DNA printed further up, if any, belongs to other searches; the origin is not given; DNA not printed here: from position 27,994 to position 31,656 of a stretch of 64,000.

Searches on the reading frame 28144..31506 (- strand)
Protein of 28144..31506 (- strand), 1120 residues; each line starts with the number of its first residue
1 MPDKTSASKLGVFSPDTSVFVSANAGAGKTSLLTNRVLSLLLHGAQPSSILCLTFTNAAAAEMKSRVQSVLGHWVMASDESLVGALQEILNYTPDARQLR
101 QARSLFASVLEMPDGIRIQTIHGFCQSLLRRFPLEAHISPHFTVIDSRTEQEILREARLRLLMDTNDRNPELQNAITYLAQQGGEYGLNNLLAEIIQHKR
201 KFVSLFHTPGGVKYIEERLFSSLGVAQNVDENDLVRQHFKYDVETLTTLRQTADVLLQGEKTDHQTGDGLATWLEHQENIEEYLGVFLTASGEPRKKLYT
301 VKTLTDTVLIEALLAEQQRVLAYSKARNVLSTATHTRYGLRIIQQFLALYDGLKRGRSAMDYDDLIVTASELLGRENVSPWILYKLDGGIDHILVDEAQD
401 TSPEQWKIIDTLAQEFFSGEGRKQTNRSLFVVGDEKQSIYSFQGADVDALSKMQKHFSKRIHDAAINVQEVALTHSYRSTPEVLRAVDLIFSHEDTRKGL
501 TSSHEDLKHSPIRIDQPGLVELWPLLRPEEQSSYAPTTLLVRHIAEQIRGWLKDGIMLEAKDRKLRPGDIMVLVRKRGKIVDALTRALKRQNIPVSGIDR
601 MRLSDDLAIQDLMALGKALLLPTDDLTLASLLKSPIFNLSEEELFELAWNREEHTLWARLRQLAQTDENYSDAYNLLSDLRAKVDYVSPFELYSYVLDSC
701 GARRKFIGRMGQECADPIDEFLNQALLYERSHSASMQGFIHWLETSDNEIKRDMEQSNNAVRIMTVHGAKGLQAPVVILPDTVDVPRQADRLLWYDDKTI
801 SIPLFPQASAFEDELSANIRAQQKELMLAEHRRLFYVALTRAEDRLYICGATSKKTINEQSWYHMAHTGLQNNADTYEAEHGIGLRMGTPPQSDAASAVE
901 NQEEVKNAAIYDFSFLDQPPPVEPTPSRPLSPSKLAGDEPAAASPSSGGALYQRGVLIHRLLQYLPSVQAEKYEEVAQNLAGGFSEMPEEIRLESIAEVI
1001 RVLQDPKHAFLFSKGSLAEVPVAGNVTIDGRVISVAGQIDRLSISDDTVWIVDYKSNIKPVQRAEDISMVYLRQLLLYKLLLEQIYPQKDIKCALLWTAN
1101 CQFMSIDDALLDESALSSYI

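Call 6: search_protein_families(library=ncbifam, proteins=[window:28144-31506:-], max_evalue=0.001)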
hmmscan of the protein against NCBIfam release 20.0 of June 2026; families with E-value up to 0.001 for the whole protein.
window:28144-31506:- (1120 aa): 15 families
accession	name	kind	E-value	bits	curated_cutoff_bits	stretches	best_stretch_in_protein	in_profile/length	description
TIGR02784.1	addA_alphas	equivalog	0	1167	860.75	1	14-1106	8-1138/1138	double-strand break repair helicase AddA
TIGR02785.1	addA_Gpos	equivalog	9.9e-75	252.2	707.65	2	8-880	6-910/1234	helicase-exonuclease AddAB subunit AddA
TIGR00609.1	recB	equivalog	1.1e-73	249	696.05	1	16-875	9-840/1175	exodeoxyribonuclease V subunit beta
NF010485.0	PRK13909.1-2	equivalog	7.6e-72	242.8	650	2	22-493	9-426/909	RecB-like helicase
TIGR01073.1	pcrA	equivalog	2.9e-61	207.8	911.2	4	336-499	159-301/725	DNA helicase PcrA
NF010487.0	PRK13909.1-4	equivalog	2.9e-59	201.2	759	4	337-617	271-524/924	RecB-like helicase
NF008743.0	PRK11773.1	equivalog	2.9e-43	148.3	965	2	350-779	177-572/720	DNA helicase II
TIGR01075.1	uvrD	equivalog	1.2e-41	142.8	1144.45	2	346-779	168-567/715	DNA helicase II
NF010484.0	PRK13909.1-1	equivalog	1.7e-40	138.6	1074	3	344-492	297-436/945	RecB-like helicase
NF008128.0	PRK10876.1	equivalog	1.9e-35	121.8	1697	2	354-843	343-810/1181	exodeoxyribonuclease V subunit beta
NF008276.0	PRK11054.1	equivalog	5.6e-33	114.4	543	3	339-460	388-493/684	DNA helicase IV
TIGR01074.1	rep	equivalog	2e-31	109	951.45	2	341-494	161-293/668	DNA helicase Rep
NF010486.0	PRK13909.1-3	equivalog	6.3e-29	100.6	1109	2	356-463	298-403/921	RecB-like helicase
NF008172.0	PRK10919.1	equivalog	4.6e-22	78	1168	2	302-491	118-291/673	DNA helicase Rep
NF041464.1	HelD_BACSU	equivalog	1.7e-05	22.9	419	1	388-485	545-624/779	RNA polymerase recycling motor HelD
